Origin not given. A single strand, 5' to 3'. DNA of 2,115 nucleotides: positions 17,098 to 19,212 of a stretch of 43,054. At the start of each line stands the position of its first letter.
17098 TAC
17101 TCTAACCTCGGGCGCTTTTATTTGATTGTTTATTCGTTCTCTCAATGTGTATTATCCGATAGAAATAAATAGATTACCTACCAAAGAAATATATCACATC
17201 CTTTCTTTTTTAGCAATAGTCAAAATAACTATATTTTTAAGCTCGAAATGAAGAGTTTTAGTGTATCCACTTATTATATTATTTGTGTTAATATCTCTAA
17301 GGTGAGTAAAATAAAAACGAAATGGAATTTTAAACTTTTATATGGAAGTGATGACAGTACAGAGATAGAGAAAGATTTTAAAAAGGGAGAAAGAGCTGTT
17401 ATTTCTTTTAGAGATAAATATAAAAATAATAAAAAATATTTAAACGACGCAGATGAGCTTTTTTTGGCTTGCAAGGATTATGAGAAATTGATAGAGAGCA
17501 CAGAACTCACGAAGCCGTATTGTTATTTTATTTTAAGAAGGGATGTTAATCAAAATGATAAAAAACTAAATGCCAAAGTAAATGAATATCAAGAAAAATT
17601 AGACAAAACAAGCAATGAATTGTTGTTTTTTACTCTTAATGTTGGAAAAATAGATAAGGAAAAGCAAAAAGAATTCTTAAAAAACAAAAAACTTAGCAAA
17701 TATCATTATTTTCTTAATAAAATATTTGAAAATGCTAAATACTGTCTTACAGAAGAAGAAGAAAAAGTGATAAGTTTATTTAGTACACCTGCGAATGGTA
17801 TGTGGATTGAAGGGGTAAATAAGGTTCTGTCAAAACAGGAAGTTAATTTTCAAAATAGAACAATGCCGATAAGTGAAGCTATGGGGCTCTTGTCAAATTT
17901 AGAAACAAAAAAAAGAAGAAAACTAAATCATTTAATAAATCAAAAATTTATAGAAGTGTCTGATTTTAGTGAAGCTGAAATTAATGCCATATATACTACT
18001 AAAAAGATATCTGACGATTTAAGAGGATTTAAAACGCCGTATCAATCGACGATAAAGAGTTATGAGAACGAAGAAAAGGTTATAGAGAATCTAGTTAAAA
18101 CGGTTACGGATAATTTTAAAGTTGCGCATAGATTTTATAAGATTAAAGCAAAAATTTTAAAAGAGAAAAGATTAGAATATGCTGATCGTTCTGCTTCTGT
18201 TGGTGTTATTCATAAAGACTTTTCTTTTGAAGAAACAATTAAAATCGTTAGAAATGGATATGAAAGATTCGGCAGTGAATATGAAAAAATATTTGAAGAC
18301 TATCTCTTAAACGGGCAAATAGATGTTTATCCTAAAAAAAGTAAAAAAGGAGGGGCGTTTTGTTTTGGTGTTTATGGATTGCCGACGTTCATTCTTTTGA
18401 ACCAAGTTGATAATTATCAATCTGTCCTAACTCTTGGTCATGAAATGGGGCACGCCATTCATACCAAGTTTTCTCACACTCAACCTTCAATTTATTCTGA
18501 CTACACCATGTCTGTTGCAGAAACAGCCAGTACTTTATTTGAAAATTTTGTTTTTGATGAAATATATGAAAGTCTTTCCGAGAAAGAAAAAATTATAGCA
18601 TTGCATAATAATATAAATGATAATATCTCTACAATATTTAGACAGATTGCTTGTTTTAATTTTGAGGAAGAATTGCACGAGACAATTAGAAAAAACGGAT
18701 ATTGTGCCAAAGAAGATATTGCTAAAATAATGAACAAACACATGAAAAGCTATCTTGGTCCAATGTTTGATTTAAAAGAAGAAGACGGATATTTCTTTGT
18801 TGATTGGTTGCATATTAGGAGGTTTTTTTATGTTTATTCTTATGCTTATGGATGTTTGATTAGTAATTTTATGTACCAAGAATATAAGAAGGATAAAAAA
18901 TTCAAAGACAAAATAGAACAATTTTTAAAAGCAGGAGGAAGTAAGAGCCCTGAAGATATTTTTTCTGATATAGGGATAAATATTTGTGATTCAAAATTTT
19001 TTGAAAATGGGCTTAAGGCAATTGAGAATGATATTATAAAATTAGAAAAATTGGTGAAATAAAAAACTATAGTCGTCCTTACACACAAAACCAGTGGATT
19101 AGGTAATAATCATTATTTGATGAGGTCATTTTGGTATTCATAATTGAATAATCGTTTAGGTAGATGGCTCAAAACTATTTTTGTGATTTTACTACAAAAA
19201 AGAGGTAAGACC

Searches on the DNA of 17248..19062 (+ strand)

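Call 77: search_rna_families(source=L020, start=11700, end=12700, threshold=evalue, max_evalue=1)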
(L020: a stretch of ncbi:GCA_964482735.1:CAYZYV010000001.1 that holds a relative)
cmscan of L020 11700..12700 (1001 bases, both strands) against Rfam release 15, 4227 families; matches with E-value up to 1: 4.
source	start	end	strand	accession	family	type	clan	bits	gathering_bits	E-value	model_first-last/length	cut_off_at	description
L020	12213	12604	-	RF00023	tmRNA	Gene;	CL00001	139.6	47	2.1e-56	1-374/374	no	transfer-messenger RNA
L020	12162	12240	-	RF04321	tmRNA_permuted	Gene;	-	26.9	47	0.0023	36-94/213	no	permuted transfer-messenger RNA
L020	12215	12256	+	RF04354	Plastid-ycf2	Cis-reg;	-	19.2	65.7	0.51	1-75/75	no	Plastid-ycf2 5UTR RNA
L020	12393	12408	-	RF02914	DUF805b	Cis-reg;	CL00115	13.9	35.6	0.82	1-35/35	no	DUF805b RNA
